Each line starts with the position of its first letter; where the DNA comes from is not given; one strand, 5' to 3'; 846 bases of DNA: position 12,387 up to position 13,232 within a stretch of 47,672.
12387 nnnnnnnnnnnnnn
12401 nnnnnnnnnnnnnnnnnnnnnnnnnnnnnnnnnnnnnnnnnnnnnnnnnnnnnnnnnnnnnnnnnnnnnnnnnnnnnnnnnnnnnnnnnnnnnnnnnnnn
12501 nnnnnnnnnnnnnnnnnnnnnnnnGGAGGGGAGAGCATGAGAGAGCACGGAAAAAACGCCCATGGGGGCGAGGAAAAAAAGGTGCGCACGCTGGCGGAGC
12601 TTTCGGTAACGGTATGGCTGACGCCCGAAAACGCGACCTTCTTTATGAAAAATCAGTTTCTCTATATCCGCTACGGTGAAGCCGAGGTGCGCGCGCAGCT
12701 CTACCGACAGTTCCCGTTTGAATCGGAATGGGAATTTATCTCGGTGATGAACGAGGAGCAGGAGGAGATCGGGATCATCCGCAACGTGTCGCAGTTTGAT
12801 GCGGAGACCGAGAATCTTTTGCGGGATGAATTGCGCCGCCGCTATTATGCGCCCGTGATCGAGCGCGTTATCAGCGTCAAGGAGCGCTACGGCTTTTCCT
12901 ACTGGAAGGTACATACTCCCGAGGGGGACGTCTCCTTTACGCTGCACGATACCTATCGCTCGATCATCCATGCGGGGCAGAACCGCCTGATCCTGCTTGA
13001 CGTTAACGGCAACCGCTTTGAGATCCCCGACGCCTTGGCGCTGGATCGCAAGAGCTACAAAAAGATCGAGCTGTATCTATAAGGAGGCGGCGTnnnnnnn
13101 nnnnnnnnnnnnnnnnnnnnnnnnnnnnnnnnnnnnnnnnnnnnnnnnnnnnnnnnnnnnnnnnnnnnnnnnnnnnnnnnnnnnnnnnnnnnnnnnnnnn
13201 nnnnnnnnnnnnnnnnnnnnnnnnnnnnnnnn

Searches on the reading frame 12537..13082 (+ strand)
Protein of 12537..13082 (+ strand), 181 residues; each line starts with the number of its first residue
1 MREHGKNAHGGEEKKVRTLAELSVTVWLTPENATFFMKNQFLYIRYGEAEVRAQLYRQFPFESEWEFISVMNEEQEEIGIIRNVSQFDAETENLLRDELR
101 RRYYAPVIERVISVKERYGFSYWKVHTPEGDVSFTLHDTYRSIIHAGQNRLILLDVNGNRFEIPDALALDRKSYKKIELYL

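Call 3: search_protein_families(library=pfam, proteins=[window:12537-13082:+], max_evalue=0.1)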
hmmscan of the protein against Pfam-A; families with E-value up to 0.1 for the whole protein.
window:12537-13082:+ (181 aa): 2 families
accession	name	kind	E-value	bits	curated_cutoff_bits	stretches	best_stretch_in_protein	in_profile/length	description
PF08909.16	DUF1854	-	1.3e-34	119.2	26.8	1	54-178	5-128/130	Domain of unknown function (DUF1854)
PF18218.6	Spa1_C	-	0.073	14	26.4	0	70-130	23-81/99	Lantibiotic immunity protein Spa1 C-terminal domain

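Call 9: search_protein_families(library=ncbifam, proteins=[window:12537-13082:+], max_evalue=0.01)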
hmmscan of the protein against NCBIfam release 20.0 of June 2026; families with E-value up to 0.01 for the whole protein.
window:12537-13082:+ (181 aa): 1 family
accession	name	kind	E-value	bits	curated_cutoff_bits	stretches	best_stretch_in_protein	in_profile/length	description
NF052234.1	CphA_assoc_prot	equivalog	2.5e-22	79.3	150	1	47-181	18-152/152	cyanophycin metabolism-associated DUF1854 family protein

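Call 25: find_homologous_proteins(query=window:12537-13082:+)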
Query window:12537-13082:+ (181 aa): 677 proteins with E <= 0.001 among 784 candidates; the best 120 are listed.
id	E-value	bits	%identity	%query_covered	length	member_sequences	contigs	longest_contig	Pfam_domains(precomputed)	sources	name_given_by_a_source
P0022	3.0e-116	403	100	100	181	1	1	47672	PF08909.17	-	-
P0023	6.9e-115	399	99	100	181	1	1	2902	PF08909.17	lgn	-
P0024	9.0e-112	389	96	100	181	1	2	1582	PF08909.17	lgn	-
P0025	5.0e-97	341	86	100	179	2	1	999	PF08909.17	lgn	-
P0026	1.3e-94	333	83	100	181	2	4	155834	PF08909.17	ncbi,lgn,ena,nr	ncbi:MAG: DUF1854 domain-containing protein [Clostridia bacterium]|nr:DUF1854 domain-containing prot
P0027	2.3e-88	312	77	100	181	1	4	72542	PF08909.17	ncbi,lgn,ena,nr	ncbi:MAG: DUF1854 domain-containing protein [Clostridia bacterium]|nr:DUF1854 domain-containing prot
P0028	2.7e-86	306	79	100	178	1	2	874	PF08909.17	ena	-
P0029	3.5e-86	305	79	100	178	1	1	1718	PF08909.17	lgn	-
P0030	4.3e-85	302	76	100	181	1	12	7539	PF08909.17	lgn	-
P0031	2.5e-83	296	77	97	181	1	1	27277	PF08909.17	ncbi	-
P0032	1.1e-81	291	72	100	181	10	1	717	PF08909.17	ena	-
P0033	2.5e-80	286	77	95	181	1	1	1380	PF08909.17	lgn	-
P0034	4.3e-80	286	77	91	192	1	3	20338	PF08909.17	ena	-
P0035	4.4e-80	286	77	91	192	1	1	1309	PF08909.17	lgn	-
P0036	4.7e-80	285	73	100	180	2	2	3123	PF08909.17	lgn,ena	-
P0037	7.9e-80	285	72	100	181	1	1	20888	PF08909.17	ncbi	-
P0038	8.8e-80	285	76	93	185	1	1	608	PF08909.17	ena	-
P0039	1.4e-79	284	73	94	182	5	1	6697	PF08909.17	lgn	-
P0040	1.8e-79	284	72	100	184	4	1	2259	PF08909.17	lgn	-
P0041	2.6e-79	283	74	93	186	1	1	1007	PF08909.17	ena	-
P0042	3.2e-79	283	75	93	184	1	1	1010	PF08909.17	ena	-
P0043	3.5e-79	283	71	99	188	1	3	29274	PF08909.17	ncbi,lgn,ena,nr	ncbi:MAG: DUF1854 domain-containing protein [Clostridia bacterium]|nr:DUF1854 domain-containing prot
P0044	3.9e-79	282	73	100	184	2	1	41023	PF08909.17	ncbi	-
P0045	4.0e-79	282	73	98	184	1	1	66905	PF08909.17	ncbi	-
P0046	4.5e-79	282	76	91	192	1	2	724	PF08909.17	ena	-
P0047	5.2e-79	282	70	100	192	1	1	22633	PF08909.17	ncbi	-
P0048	5.4e-79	282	75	92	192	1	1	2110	PF08909.17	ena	-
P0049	5.9e-79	282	76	91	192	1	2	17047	PF08909.17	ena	-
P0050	6.0e-79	282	76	91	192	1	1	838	PF08909.17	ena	-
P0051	1.2e-78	281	75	93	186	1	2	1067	PF08909.17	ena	-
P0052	1.3e-78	281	71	100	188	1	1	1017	PF08909.17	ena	-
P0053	1.4e-78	281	73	100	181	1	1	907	PF08909.17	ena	-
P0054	1.6e-78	280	76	91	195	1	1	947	PF08909.17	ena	-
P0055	2.2e-78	280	75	92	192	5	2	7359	PF08909.17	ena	-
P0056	2.2e-78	280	72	98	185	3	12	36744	PF08909.17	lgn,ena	-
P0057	2.6e-78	280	73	98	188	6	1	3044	PF08909.17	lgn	-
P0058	3.0e-78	280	74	94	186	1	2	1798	PF08909.17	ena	-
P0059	3.2e-78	279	69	97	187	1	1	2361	PF08909.17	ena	-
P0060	3.2e-78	279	73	93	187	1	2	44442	PF08909.17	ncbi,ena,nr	ncbi:MAG: DUF1854 domain-containing protein [Clostridia bacterium]|nr:DUF1854 domain-containing prot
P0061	6.7e-78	278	71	97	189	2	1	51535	PF08909.17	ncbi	-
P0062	7.0e-78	278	74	93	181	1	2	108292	PF08909.17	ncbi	-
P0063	9.8e-78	278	73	93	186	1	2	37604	PF08909.17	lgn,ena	-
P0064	1.0e-77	278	75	91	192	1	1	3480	PF08909.17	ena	-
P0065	1.1e-77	278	75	91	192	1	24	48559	PF08909.17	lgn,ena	-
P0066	1.1e-77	278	75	91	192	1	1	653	PF08909.17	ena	-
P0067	1.4e-77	277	75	91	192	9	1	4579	PF08909.17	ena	-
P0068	1.5e-77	277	75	92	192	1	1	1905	PF08909.17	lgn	-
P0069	2.0e-77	277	73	93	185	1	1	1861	PF08909.17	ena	-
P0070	2.0e-77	277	70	100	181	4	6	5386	PF08909.17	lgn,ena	-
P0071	2.3e-77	277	73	91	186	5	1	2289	PF08909.17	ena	-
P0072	2.4e-77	277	72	99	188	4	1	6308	PF08909.17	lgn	-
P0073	2.8e-77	276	75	91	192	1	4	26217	PF08909.17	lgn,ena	-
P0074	2.9e-77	276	75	91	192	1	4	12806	PF08909.17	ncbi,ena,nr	ncbi:MAG: DUF1854 domain-containing protein [Clostridia bacterium]|nr:DUF1854 domain-containing prot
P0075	3.1e-77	276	71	96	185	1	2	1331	PF08909.17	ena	-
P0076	3.4e-77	276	72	98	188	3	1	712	PF08909.17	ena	-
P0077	4.3e-77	276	73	95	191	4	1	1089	PF08909.17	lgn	-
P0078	5.5e-77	275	75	91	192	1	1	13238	PF08909.17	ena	-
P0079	5.8e-77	275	72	98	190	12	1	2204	PF08909.17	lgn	-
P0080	6.0e-77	275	73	94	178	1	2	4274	PF08909.17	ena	-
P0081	6.0e-77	275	69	99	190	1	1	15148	PF08909.17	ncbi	-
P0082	6.0e-77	275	70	99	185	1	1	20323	PF08909.17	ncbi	-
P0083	7.8e-77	275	72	94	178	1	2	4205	PF08909.17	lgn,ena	-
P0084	8.2e-77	275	74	92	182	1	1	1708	PF08909.17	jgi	jgi:hypothetical protein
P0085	8.2e-77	275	72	94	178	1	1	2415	PF08909.17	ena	-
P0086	9.3e-77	275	69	100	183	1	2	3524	PF08909.17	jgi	-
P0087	1.3e-76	274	68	100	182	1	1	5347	PF08909.17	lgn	-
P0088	1.4e-76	274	74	93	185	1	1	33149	PF08909.17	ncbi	-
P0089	1.6e-76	274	72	91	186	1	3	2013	PF08909.17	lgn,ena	-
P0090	1.9e-76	274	70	100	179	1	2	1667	PF08909.17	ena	-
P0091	2.0e-76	274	72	91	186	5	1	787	PF08909.17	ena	-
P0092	2.2e-76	273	76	91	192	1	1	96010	PF08909.17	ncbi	-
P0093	2.2e-76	273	71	100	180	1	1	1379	PF08909.17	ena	-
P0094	3.9e-76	273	75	91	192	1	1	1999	PF08909.17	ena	-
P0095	4.4e-76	273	70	97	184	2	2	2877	PF08909.17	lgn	-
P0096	6.5e-76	272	72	91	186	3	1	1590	PF08909.17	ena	-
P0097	7.0e-76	272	75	91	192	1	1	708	PF08909.17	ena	-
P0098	7.5e-76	272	73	94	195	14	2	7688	PF08909.17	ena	-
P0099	9.4e-76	271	74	91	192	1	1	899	PF08909.17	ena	-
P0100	1.0e-75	271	71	98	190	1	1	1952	PF08909.17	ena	-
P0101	1.2e-75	271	72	94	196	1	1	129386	PF08909.17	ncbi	-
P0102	1.6e-75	271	71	98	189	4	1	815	PF08909.17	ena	-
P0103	1.7e-75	271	71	94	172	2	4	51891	PF08909.17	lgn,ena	-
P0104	1.7e-75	271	72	91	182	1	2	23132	PF08909.17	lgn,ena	-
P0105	1.8e-75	271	68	100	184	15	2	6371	PF08909.17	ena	-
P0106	1.9e-75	270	71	94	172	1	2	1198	PF08909.17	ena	-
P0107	1.9e-75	270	70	91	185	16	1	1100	PF08909.17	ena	-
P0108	2.3e-75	270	71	94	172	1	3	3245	PF08909.17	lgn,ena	-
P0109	2.4e-75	270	68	98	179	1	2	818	PF08909.17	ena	-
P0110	3.0e-75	270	68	99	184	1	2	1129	PF08909.17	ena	-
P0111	3.9e-75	269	69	100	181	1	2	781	PF08909.17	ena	-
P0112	5.3e-75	269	67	98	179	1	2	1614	PF08909.17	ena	-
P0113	8.2e-75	268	72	92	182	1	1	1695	PF08909.17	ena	-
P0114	8.8e-75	268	72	91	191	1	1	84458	PF08909.17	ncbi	-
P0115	9.8e-75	268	74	91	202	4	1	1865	PF08909.17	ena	-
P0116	1.2e-74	268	71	91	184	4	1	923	PF08909.17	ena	-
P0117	1.6e-74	267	69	99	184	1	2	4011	PF08909.17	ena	-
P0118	1.7e-74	267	72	93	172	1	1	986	PF08909.17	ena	-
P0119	2.0e-74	267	69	98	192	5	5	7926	PF08909.17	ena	-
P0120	2.2e-74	267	69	97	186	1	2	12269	PF08909.17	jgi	-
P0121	2.3e-74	267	72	96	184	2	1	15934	PF08909.17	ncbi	-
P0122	2.3e-74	267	68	98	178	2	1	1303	PF08909.17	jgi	jgi:hypothetical protein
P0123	2.3e-74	267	67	100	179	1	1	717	PF08909.17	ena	-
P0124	2.3e-74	267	75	92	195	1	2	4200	PF08909.17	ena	-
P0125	2.7e-74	267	70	98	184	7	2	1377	PF08909.17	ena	-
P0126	3.2e-74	266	72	93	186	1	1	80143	PF08909.17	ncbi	-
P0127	3.2e-74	266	69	91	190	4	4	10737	PF08909.17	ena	-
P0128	3.3e-74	266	69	98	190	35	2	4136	PF08909.17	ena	-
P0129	3.3e-74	266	71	94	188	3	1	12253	PF08909.17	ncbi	-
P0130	3.4e-74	266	71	94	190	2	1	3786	PF08909.17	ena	-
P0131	3.6e-74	266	72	93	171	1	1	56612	PF08909.17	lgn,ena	-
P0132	3.9e-74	266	71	95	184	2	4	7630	PF08909.17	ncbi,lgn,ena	-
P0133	4.0e-74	266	67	100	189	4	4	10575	PF08909.17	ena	-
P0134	4.1e-74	266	72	91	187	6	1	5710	PF08909.17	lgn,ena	-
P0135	4.3e-74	266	74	91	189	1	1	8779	PF08909.17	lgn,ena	-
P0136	4.4e-74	266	72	91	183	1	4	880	PF08909.17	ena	-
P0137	4.6e-74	266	71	93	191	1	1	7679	PF08909.17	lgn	-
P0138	5.3e-74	266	71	95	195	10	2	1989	PF08909.17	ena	-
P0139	6.3e-74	265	70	97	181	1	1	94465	PF08909.17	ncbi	-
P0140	6.4e-74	265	73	92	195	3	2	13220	PF08909.17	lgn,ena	-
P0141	7.4e-74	265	74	91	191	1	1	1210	PF08909.17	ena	-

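Call 26: find_encoding_contigs(protein=P0101, flank=10000, max_places=1)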
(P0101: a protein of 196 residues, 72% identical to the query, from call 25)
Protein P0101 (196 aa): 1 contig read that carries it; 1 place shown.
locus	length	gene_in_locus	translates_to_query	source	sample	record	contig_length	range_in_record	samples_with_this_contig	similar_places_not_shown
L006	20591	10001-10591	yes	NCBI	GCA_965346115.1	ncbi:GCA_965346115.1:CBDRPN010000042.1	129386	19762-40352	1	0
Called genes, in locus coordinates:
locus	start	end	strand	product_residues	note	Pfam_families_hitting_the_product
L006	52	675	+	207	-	PF00486:Trans_reg_C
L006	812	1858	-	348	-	PF00733:Asn_synthase (weak), PF00764:Arginosuc_synth (weak), PF01171:ATP_bind_3 (weak), PF02540:NAD_synthase (weak), PF03054:tRNA_Me_trans, PF06508:QueC, PF20259:tRNA_Me_trans_M, PF20258:tRNA_Me_trans_C, +2 more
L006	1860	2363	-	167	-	PF00588:SpoU_methylase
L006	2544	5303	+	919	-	PF07517:SecA_DEAD, PF00270:DEAD (weak), PF01043:SecA_PP_bind, PF21090:P-loop_SecA, PF07516:SecA_SW, PF02810:SEC-C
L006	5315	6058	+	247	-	-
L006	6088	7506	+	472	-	-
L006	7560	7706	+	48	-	-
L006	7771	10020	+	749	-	PF00664:ABC_membrane, PF02463:SMC_N (faint), PF00005:ABC_tran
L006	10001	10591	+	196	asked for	PF08909:DUF1854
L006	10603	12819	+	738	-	PF00664:ABC_membrane, PF00005:ABC_tran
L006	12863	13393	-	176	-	PF01471:PG_binding_1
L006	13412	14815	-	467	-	PF01471:PG_binding_1, PF09374:PG_binding_3 (faint), PF01471:PG_binding_1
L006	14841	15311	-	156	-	-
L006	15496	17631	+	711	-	PF17191:RecG_wedge, PF00270:DEAD, PF04851:ResIII, PF00271:Helicase_C, PF22590:Cas3-like_C_2 (faint)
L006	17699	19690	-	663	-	-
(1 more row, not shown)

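Call 27: find_encoding_contigs(protein=P0139, flank=10000, max_places=1)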
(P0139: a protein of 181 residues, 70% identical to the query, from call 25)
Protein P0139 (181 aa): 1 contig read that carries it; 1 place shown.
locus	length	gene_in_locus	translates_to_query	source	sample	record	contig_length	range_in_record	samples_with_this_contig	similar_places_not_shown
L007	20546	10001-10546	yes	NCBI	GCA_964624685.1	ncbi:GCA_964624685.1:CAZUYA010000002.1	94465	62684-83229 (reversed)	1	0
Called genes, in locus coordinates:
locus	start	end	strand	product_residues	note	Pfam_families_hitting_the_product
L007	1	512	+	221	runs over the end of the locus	-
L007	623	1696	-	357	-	PF02540:NAD_synthase (faint), PF03054:tRNA_Me_trans, PF20259:tRNA_Me_trans_M, PF20258:tRNA_Me_trans_C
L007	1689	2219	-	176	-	PF00588:SpoU_methylase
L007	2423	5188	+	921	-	PF07517:SecA_DEAD, PF00270:DEAD (weak), PF01043:SecA_PP_bind, PF21090:P-loop_SecA, PF07516:SecA_SW, PF02810:SEC-C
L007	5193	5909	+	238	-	-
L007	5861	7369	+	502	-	-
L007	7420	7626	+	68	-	-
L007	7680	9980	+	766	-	PF00664:ABC_membrane, PF00005:ABC_tran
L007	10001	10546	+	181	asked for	PF08909:DUF1854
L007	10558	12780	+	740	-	PF00664:ABC_membrane, PF00005:ABC_tran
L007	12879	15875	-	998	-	PF00005:ABC_tran, PF13304:AAA_21 (faint), PF02687:FtsX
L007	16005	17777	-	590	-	PF00664:ABC_membrane, PF02463:SMC_N (faint), PF00005:ABC_tran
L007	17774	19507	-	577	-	PF00664:ABC_membrane, PF00005:ABC_tran, PF02463:SMC_N (faint)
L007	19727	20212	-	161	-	PF12670:DUF3792 (weak)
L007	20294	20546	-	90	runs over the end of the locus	PF02699:YajC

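Call 28: find_encoding_contigs(protein=P0062, flank=10000, max_places=1)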
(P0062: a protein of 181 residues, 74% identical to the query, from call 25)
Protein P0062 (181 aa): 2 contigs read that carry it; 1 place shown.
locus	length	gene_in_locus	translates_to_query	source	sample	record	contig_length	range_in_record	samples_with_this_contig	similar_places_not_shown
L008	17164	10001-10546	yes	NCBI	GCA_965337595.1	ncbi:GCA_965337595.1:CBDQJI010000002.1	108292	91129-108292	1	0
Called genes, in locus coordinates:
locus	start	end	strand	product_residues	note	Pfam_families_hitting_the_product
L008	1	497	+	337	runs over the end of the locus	PF01381:HTH_3, PF12844:HTH_19, PF13560:HTH_31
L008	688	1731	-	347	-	PF03054:tRNA_Me_trans, PF20259:tRNA_Me_trans_M, PF20258:tRNA_Me_trans_C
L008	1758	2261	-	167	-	PF00588:SpoU_methylase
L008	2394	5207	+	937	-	PF07517:SecA_DEAD, PF00270:DEAD (weak), PF01043:SecA_PP_bind, PF21090:P-loop_SecA, PF07516:SecA_SW, PF02810:SEC-C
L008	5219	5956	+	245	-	-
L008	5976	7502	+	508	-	-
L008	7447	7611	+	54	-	-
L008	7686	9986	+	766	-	PF00664:ABC_membrane, PF00005:ABC_tran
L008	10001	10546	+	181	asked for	PF08909:DUF1854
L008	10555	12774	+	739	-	PF00664:ABC_membrane, PF00005:ABC_tran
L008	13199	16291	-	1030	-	PF00005:ABC_tran, PF13304:AAA_21 (faint), PF02687:FtsX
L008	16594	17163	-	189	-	?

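Call 31: find_related_loci(query=A1, collection=genome_contigs, flank=10000)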
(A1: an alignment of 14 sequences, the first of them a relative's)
Query A1 (181 aa) in genome_contigs; peptide patterns used: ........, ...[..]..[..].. (x = any residue, [..] = any of these).
199 stretches matched a pattern; 164 encode a relative of the query (tblastn E <= 1e-3); the best 80 are kept; 80 distinct loci.
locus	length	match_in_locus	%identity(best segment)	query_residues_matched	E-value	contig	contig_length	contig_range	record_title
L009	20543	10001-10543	86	1-181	8e-104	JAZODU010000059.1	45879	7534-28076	MAG: Eubacteriales bacterium isolate T1900044751_TS20190417.MAGScoT_cleanbin_000017 SGB_2214_k141_3678177, whole genome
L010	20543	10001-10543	72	1-181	5e-87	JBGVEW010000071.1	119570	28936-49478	MAG: Eubacteriales bacterium isolate fecal_MAG_404 fecal_MAG_404_contig_0071, whole genome shotgun sequence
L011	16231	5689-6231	72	1-181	6e-85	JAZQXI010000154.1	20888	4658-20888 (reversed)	MAG: Eubacteriales bacterium isolate T1900045162_TC20190156.MAGScoT_cleanbin_000017 SGB_5087_k141_666239, whole genome s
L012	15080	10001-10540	71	2-181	2e-84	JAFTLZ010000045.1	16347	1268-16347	MAG: Clostridia bacterium isolate RGIG3940 Roe_deer_Cecum-3__c174298, whole genome shotgun sequence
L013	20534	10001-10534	73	1-181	2e-84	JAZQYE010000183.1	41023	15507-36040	MAG: Eubacteriales bacterium isolate T1900045161_TC20190155.MAGScoT_cleanbin_000021 SGB_5061_k141_1063031, whole genome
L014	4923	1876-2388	73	11-181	2e-84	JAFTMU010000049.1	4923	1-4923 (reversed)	MAG: Clostridia bacterium isolate RGIG3961 Roe_deer_Cecum-4__c46170, whole genome shotgun sequence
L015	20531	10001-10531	72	5-181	1e-81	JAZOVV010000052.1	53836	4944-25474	MAG: Eubacteriales bacterium isolate T1900045525_YK20190219.MAGScoT_cleanbin_000018 SGB_7680_k141_89865, whole genome sh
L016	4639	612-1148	72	5-181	9e-82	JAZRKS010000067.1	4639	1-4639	MAG: Eubacteriales bacterium isolate T1900045445_YK20190136.MAGScoT_cleanbin_000046 SGB_7148_k141_2157827, whole genome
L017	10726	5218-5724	73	13-181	1e-81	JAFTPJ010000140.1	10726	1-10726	MAG: Clostridia bacterium isolate RGIG4028 Roe_deer_Cecum-5__c495974, whole genome shotgun sequence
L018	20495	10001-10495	73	17-181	3e-81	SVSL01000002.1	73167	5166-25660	MAG: Oscillospiraceae bacterium isolate SIG668 NODE_8795_length_73167_cov_1.797659, whole genome shotgun sequence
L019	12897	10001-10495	75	17-181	3e-81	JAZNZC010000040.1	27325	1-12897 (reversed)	MAG: Eubacteriales bacterium isolate T1900044770_TS20190236.MAGScoT_cleanbin_000053 SGB_2447_k141_1702750, whole genome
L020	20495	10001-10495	75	17-181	2e-81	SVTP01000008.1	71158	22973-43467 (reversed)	MAG: Oscillospiraceae bacterium isolate SIG698 NODE_9195_length_71158_cov_3.542679, whole genome shotgun sequence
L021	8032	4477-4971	75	17-181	2e-81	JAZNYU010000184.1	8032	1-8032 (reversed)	MAG: Eubacteriales bacterium isolate T1900044774_TS20190240.MAGScoT_cleanbin_000022 SGB_2467_k141_2224793, whole genome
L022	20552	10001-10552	68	1-181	2e-80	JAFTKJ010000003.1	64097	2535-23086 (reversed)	MAG: Clostridia bacterium isolate RGIG3898 Roe_deer_Cecum-2__c160, whole genome shotgun sequence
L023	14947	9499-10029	69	5-181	4e-80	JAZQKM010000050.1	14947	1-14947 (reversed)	MAG: Eubacteriales bacterium isolate T1900044614_TS20190080.MAGScoT_cleanbin_000078 SGB_832_k141_2834608, whole genome s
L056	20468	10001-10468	53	28-181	3e-51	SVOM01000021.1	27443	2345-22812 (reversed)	MAG: Oscillospiraceae bacterium isolate SIG565 NODE_8044_length_27443_cov_1.640101, whole genome shotgun sequence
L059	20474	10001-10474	53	26-181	3e-50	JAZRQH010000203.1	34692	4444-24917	MAG: Eubacteriales bacterium isolate T1900045365_YK20190055.MAGScoT_cleanbin_000014 SGB_6839_k141_1189455, whole genome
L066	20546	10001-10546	48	6-181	9e-50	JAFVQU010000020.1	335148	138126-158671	MAG: Clostridia bacterium isolate RGIG5310 Sheep_Colon-2__c692609, whole genome shotgun sequence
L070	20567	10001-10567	47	1-181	1e-48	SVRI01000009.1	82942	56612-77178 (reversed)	MAG: Oscillospiraceae bacterium isolate SIG639 NODE_1415_length_82942_cov_4.202343, whole genome shotgun sequence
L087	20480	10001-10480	50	28-181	1e-46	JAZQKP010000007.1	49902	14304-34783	MAG: Eubacteriales bacterium isolate T1900044614_TS20190080.MAGScoT_cleanbin_000014 SGB_829_k141_3519794, whole genome s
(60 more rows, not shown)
